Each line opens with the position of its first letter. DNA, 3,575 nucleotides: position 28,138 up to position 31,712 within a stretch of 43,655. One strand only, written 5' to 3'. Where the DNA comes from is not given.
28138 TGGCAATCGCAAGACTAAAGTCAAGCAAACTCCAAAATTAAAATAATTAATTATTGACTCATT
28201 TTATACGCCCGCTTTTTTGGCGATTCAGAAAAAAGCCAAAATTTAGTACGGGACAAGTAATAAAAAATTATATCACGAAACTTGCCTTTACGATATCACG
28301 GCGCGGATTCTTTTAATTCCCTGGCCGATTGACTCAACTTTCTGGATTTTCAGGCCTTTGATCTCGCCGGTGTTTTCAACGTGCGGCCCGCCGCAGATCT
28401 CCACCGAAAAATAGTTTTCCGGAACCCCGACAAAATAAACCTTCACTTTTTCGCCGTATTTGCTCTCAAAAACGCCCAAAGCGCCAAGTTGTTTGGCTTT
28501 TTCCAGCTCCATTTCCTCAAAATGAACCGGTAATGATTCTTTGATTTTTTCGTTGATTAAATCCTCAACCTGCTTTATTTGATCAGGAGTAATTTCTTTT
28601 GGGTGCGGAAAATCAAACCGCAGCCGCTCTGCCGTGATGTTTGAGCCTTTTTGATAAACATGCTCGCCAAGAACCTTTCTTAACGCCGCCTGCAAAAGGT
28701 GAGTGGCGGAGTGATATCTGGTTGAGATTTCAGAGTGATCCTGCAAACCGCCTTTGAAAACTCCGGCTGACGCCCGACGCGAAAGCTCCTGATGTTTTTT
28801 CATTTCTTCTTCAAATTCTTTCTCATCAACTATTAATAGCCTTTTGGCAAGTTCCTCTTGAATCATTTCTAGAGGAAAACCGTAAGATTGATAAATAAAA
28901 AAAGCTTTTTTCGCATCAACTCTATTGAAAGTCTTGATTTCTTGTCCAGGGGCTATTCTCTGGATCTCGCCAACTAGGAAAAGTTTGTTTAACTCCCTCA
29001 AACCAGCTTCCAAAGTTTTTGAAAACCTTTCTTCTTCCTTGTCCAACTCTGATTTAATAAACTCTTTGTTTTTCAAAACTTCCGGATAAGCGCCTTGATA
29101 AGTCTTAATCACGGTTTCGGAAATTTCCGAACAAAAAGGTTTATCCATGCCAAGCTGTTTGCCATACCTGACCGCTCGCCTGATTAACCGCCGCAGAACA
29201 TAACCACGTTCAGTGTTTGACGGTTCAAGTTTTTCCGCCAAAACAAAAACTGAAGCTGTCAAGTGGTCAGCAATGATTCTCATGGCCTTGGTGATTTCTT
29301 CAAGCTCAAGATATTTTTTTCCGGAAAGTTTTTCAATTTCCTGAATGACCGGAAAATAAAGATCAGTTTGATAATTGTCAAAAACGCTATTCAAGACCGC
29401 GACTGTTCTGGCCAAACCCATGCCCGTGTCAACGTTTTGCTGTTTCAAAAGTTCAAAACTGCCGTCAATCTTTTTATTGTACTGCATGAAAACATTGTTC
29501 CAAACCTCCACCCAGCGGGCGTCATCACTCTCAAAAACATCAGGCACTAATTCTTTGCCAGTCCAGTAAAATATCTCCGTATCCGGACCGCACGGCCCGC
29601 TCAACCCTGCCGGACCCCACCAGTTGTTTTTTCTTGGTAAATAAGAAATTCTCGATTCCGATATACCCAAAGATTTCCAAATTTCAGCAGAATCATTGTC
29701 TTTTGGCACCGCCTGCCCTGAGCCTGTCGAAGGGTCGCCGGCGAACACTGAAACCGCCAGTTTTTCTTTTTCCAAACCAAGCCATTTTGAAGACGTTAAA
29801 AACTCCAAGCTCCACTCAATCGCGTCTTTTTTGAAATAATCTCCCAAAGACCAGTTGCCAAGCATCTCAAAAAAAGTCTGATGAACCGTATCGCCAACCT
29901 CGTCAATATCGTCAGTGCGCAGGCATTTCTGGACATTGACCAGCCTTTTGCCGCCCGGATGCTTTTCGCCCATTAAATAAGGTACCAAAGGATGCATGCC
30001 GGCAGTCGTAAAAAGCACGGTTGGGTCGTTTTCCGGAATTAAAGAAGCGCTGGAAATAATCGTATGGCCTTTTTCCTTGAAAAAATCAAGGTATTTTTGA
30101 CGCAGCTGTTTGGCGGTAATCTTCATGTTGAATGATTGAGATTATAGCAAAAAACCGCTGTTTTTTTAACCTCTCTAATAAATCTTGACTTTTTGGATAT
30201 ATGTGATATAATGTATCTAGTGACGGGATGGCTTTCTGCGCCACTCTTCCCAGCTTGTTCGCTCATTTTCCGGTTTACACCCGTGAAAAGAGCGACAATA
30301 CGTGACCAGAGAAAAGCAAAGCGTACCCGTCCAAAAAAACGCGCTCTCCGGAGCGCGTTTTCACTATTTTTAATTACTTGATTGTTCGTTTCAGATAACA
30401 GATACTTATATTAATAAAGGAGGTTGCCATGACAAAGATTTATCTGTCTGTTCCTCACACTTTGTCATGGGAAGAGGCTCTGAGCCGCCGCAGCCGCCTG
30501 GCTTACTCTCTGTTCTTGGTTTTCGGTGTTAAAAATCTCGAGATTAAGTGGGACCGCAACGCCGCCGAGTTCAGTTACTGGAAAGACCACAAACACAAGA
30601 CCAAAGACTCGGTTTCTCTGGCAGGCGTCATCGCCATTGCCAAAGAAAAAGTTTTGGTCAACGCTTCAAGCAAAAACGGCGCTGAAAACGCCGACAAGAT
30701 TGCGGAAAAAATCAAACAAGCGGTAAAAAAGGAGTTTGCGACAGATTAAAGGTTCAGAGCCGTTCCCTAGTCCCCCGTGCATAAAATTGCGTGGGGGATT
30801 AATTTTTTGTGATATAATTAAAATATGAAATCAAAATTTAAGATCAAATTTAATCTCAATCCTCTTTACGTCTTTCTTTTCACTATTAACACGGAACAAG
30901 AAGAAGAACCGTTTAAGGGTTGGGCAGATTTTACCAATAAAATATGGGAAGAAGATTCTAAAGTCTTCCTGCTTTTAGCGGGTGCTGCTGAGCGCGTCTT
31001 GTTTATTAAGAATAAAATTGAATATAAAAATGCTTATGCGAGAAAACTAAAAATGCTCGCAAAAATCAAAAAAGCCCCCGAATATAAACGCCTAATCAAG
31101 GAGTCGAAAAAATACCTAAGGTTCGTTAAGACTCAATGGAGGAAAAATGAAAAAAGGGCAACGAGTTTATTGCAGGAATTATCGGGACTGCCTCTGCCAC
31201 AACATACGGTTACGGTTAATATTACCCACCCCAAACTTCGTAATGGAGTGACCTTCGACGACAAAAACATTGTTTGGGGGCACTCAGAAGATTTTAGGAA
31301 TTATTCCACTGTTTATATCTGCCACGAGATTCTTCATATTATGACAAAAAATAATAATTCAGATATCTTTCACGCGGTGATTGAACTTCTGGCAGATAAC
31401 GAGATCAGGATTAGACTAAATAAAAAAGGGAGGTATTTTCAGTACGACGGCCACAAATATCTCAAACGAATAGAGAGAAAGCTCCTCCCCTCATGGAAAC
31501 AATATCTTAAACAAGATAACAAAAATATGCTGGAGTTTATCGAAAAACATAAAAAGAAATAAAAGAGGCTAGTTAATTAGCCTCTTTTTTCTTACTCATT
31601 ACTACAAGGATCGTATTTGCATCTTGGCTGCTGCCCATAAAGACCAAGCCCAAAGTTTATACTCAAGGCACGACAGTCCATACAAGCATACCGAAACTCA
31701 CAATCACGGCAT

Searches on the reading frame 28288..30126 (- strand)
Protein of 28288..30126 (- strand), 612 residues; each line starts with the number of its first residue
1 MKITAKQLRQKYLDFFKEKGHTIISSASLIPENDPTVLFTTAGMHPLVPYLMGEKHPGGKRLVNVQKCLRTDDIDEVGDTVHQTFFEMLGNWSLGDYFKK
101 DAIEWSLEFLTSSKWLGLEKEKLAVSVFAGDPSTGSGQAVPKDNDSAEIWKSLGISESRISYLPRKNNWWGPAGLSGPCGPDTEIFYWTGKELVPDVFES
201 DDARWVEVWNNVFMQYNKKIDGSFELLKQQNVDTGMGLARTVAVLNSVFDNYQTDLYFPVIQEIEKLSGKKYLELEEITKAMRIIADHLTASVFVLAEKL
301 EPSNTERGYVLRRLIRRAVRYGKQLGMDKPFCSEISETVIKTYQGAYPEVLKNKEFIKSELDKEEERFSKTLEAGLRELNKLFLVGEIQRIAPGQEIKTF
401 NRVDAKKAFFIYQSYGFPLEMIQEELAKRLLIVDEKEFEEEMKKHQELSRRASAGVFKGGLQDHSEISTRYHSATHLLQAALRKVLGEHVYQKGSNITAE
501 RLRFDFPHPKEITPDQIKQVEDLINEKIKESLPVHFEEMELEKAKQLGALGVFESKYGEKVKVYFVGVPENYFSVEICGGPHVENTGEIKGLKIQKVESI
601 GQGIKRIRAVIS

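Call 87: search_protein_families(library=pfam, proteins=[window:28288-30126:-], max_evalue=0.00001)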
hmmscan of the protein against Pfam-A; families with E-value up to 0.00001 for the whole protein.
window:28288-30126:- (612 aa): 2 families
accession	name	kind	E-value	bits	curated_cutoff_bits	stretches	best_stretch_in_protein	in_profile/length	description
PF01411.24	tRNA-synt_2c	-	2.7e-138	462.3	30.3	1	8-461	2-442/552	tRNA synthetases class II (A)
PF07973.19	tRNA_SAD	-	2.1e-14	53.7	24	1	561-607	1-43/44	Threonyl and Alanyl tRNA synthetase second additional domain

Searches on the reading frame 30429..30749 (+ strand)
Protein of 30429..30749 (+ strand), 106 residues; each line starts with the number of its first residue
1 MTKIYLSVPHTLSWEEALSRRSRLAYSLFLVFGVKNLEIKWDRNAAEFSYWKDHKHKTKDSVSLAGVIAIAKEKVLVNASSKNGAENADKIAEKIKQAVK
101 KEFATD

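Call 3: search_protein_families(library=pfam, proteins=[window:30429-30749:+], max_evalue=0.1)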
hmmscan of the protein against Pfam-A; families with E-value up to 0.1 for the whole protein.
window:30429-30749:+ (106 aa): 2 families
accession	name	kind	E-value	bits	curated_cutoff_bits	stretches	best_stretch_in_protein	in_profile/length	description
PF09650.15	PHA_gran_rgn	-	0.0085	16.8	26.6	0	4-98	1-82/87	Putative polyhydroxyalkanoic acid system protein (PHA_gran_rgn)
PF24408.1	wHTH-Calcineurin_assc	-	0.074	13.4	27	0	86-103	7-24/56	wHTH-Calcineurin_assc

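Call 4: search_protein_families(library=ncbifam, proteins=[window:30429-30749:+], max_evalue=0.1)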
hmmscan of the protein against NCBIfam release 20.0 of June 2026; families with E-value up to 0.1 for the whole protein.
window:30429-30749:+ (106 aa): 0 families

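Call 82: search_protein_families(library=padloc, proteins=[window:30429-30749:+], max_evalue=0.01)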
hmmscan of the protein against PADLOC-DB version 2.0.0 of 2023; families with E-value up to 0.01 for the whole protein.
window:30429-30749:+ (106 aa): 0 families

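Call 83: search_protein_families(library=phrogs, proteins=[window:30429-30749:+], max_evalue=0.01)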
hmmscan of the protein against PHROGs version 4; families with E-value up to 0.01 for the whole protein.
window:30429-30749:+ (106 aa): 0 families

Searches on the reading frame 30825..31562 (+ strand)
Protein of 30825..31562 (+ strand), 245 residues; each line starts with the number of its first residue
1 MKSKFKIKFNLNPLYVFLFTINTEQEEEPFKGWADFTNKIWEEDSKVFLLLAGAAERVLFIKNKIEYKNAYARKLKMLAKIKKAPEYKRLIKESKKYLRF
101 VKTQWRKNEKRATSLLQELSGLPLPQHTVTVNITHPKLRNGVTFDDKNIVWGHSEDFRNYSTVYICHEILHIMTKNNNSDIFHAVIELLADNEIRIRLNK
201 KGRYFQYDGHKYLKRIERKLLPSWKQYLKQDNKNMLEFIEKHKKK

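Call 3: search_protein_families(library=pfam, proteins=[window:30825-31562:+], max_evalue=0.1)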
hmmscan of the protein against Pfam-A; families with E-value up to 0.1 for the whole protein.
window:30825-31562:+ (245 aa): 3 families
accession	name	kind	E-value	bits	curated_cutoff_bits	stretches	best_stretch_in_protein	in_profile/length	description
PF23216.1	WH_CYT4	-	0.013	16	27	1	145-204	27-86/97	Mitochondrial protein cyt-4, winged helix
PF16244.11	DUF4901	-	0.018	15.6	27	1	55-135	56-137/148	YcdB, YcdC repeated domain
PF03859.21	CG-1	-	0.033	14.4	23.5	1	167-243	10-88/116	CG-1 domain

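Call 4: search_protein_families(library=ncbifam, proteins=[window:30825-31562:+], max_evalue=0.1)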
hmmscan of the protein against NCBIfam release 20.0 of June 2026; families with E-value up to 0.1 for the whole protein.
window:30825-31562:+ (245 aa): 0 families

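Call 38: find_homologous_proteins(query=window:30825-31562:+)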
Query window:30825-31562:+ (245 aa): 36 proteins with E <= 0.001 among 404 candidates.
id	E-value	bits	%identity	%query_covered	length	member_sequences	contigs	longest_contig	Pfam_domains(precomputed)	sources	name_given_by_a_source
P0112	2.8e-142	490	99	91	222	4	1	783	-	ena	-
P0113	6.9e-99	348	60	100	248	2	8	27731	-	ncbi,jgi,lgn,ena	-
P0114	2.8e-98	346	60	100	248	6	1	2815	-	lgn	-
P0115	7.3e-97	341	59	100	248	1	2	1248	-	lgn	-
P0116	1.0e-94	334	59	100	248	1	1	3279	-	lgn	-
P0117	1.0e-84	302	57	98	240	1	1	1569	-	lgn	-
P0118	1.5e-80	288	54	98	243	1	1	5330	-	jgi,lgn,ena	-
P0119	6.4e-78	279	53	97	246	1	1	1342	-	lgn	-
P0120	3.9e-76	273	50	98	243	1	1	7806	-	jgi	-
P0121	8.8e-74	266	49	97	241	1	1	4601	-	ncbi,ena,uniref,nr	ncbi:MAG: Uncharacterized protein CEN88_268 [Candidatus Berkelbacteria bacterium Licking1014_2]|unir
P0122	7.3e-69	250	51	97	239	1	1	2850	-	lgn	-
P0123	4.3e-64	234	45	95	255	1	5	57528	-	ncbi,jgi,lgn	-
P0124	1.6e-59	219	44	98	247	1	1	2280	-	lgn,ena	-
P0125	6.6e-59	217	57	67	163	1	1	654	-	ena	-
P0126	8.8e-58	213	45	98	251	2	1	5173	-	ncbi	-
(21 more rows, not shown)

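Call 41: search_solved_structures(query=A3, max_evalue=10)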
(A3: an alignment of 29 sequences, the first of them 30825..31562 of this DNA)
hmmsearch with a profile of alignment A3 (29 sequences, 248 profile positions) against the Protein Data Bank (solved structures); distinct sequences matched with E-value up to 10: 0.

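Call 51: predict_structure(alignment_id=A3)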
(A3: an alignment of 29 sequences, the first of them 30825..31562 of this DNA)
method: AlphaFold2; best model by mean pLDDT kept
length: 245 residues; sequences in the alignment: 29
mean_pLDDT: 94.6   pTM: 0.90
mean pLDDT of the five models: 94.6, 94.1, 93.7, 93.5, 93.4
residues with pLDDT >= 90: 221; 70-90: 19; 50-70: 5; < 50: 0
segments of 3 or more residues with pLDDT < 50: none
pLDDT, mean of each block of 10 residues (from residue 1): 87 95 80 94 96 94 96 97 98 98 98 99 98 92 95 93 98 96 97 97 88 92 98 97 86
secondary structure, 60 per line:
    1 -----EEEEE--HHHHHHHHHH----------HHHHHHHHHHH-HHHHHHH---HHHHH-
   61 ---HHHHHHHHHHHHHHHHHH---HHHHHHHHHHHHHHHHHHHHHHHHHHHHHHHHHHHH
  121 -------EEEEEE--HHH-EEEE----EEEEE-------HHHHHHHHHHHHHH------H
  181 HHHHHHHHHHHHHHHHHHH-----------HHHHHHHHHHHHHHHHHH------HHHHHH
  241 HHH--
elements in order: E6-10 H13-22 H33-43 H45-51 H55-59 H64-81 H85-120 E128-133 E140-143 E148-152 H160-173 H180-199 H211-228 H235-243

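Call 57: fold_search(model_id=the predicted structure, library=pdb)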
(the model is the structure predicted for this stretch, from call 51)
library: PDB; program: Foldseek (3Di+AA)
matches with E <= 10: 147; with E <= 0.001: 0
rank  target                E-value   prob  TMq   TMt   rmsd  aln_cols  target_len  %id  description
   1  7oc7                  1.2e-01  0.93  0.29  0.25   4.0       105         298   15  LasB, alpha-alkyl-N-aryl mercaptoacetamide (released 2022-01-19)
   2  3nqz_B                1.8e-01  0.80  0.29  0.24   4.7       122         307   11  Crystal structure of the autoprocessed Vibriolysin MCP-02 with E369A mutation (released 2010-10-06)
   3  7v9o                  2.6e-01  0.38  0.24  0.08   6.3       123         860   12  Crystal structure of the lanthipeptide zinc-metallopeptidase EryP mutant E802R from saccharopolyspora erythraea (released 2022-05-11)
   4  3nqx                  3.0e-01  0.69  0.29  0.24   4.9       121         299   12  Crystal structure of vibriolysin MCP-02 mature enzyme, a zinc metalloprotease from M4 family (released 2010-10-06)
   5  4gaa_A                4.0e-01  0.44  0.25  0.12   5.6       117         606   14  Structure of Leukotriene A4 hydrolase from Xenopus laevis complexed with inhibitor bestatin (released 2013-06-12)
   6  7v9p_A                4.8e-01  0.38  0.26  0.09   5.7       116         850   13  Crystal structure of the lanthipeptide zinc-metallopeptidase EryP from saccharopolyspora erythraea in intermediate sta (released 2022-05-11)
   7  5nie_B                5.1e-01  0.41  0.25  0.11   4.7       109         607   12  Crystal structure of human LTA4H mutant R563A in open conformation (released 2017-08-23)
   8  3nqy_B                5.1e-01  0.38  0.26  0.22   5.5       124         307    9  Crystal structure of the autoprocessed complex of Vibriolysin MCP-02 with a single point mutation E346A (released 2010-10-06)
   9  5nie_A                5.1e-01  0.23  0.24  0.12   8.3       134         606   15  Crystal structure of human LTA4H mutant R563A in open conformation (released 2017-08-23)
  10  5fxn                  5.4e-01  0.77  0.33  0.26   3.9       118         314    9  Structure of thermolysin solved by SAD from data collected by Direct Data Collection (DDC) using the ESRF RoboDiff gonio (released 2016-03-16)
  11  7sci                  5.4e-01  0.21  0.27  0.16  10.1       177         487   15  AM0627 metallopeptidase from Akkermansia muciniphila (released 2022-04-27)
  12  9fqd                  6.0e-01  0.60  0.29  0.24   3.9       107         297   14  Pseudomonas aeruginosa Elastase in complex with a phosphonate based inhibitor (R-configured) (released 2025-06-25)
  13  7edx_B                7.2e-01  0.33  0.24  0.08   7.0       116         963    6  p53-bound TFIID-based core PIC on HDM2 promoter (released 2021-05-05)
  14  4k89                  8.0e-01  0.38  0.27  0.22   4.3       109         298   10  Crystal structure of Pseudomonas aeruginosa strain K solvent tolerant elastase (released 2014-05-21)
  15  8t41                  8.0e-01  0.28  0.24  0.08   5.4       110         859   12  Crystal structure of aminopeptidase N from Mycobacterium tuberculosis (released 2024-04-17)
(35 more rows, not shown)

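Call 82: search_protein_families(library=padloc, proteins=[window:30825-31562:+], max_evalue=0.01)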
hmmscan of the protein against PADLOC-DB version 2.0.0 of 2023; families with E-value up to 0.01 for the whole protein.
window:30825-31562:+ (245 aa): 0 families

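Call 83: search_protein_families(library=phrogs, proteins=[window:30825-31562:+], max_evalue=0.01)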
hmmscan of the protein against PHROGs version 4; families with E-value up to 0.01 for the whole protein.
window:30825-31562:+ (245 aa): 0 families
